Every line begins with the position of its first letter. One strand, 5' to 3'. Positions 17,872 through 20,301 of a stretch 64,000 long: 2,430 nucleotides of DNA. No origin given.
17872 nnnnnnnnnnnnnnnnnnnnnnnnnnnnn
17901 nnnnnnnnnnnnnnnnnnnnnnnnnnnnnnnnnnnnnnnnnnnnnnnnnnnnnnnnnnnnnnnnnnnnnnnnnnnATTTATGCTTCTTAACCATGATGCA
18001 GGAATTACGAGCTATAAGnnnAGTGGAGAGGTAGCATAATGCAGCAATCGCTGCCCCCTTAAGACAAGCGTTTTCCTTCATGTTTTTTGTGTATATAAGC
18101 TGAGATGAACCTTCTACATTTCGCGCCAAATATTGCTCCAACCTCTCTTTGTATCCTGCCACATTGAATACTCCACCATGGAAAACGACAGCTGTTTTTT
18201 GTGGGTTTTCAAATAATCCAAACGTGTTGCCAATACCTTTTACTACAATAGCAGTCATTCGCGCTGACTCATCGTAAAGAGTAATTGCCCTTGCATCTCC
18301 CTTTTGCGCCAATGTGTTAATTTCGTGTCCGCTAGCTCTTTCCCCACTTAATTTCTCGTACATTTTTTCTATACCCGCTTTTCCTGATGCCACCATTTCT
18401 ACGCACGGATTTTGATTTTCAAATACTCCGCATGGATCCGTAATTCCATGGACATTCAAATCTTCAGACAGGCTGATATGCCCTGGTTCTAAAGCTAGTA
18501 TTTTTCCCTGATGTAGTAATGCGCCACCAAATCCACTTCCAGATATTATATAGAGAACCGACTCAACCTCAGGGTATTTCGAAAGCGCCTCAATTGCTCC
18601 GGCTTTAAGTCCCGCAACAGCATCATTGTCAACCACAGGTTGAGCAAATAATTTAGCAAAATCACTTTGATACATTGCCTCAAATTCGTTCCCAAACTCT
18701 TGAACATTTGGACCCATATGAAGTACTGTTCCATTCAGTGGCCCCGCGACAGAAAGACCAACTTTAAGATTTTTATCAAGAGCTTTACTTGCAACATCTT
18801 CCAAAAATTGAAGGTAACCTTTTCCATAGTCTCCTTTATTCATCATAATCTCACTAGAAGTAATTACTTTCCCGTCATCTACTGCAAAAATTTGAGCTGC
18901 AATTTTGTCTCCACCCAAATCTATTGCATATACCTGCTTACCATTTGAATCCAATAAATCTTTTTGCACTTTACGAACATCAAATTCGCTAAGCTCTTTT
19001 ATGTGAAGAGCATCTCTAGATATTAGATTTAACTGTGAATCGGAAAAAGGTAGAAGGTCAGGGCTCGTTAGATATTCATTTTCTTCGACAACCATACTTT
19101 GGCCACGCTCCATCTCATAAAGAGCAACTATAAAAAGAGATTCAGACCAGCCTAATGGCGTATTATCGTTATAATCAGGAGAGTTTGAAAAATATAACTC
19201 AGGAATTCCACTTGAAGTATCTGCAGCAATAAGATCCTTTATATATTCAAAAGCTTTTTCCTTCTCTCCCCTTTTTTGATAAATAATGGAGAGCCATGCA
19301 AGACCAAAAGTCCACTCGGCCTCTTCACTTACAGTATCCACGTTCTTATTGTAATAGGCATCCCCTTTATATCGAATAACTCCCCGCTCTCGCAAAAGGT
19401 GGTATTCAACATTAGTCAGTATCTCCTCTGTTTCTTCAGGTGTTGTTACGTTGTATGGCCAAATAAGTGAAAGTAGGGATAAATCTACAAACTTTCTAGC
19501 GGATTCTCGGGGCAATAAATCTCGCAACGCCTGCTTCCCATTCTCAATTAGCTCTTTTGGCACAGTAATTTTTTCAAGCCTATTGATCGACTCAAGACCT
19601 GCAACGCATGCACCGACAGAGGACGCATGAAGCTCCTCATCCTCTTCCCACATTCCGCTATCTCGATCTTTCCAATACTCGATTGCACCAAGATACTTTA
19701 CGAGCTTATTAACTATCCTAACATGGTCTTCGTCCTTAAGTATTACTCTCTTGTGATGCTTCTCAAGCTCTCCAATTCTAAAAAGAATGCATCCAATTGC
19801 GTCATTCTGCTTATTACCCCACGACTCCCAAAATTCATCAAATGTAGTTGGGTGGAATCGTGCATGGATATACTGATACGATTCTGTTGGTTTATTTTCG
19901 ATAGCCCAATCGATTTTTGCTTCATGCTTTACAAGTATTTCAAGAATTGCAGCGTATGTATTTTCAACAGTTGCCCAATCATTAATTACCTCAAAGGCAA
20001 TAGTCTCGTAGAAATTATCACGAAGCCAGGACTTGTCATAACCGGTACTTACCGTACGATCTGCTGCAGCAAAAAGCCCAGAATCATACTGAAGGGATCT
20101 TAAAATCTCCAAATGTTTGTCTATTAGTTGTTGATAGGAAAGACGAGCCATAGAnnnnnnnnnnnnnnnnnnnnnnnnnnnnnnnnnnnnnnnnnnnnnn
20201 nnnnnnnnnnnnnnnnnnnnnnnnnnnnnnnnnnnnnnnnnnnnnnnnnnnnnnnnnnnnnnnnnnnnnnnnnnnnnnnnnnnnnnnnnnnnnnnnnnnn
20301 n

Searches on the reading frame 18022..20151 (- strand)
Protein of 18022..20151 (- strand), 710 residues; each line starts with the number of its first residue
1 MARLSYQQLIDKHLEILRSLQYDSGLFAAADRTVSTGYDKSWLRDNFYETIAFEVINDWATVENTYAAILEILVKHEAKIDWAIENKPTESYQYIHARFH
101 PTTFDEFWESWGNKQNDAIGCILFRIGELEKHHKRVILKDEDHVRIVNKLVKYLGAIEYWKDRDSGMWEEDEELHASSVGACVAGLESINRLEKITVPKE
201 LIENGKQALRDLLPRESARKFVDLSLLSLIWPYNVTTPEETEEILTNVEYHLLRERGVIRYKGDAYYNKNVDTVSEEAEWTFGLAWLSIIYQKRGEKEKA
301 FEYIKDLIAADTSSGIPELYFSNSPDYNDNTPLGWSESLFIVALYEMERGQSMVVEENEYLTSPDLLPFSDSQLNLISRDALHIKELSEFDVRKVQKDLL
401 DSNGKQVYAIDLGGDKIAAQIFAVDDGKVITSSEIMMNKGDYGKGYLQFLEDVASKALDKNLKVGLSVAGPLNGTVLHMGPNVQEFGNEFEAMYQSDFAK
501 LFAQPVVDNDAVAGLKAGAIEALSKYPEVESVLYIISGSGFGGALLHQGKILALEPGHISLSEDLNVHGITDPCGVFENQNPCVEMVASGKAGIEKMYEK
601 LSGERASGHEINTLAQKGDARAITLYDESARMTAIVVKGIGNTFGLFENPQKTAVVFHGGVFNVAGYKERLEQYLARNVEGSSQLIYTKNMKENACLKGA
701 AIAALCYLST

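Call 83: search_protein_families(library=pfam, proteins=[window:18022-20151:-], max_evalue=0.01)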
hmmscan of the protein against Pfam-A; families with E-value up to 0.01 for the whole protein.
window:18022-20151:- (710 aa): 3 families
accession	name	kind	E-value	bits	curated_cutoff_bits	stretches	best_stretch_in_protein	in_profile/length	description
PF00480.26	ROK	-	5.2e-20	72.6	22.9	1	408-703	2-290/294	ROK family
PF00723.27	Glyco_hydro_15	-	1.8e-13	50.6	22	1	23-272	22-245/427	Glycosyl hydrolases family 15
PF03727.22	Hexokinase_2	-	0.00084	19.2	24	1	629-706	164-242/242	Hexokinase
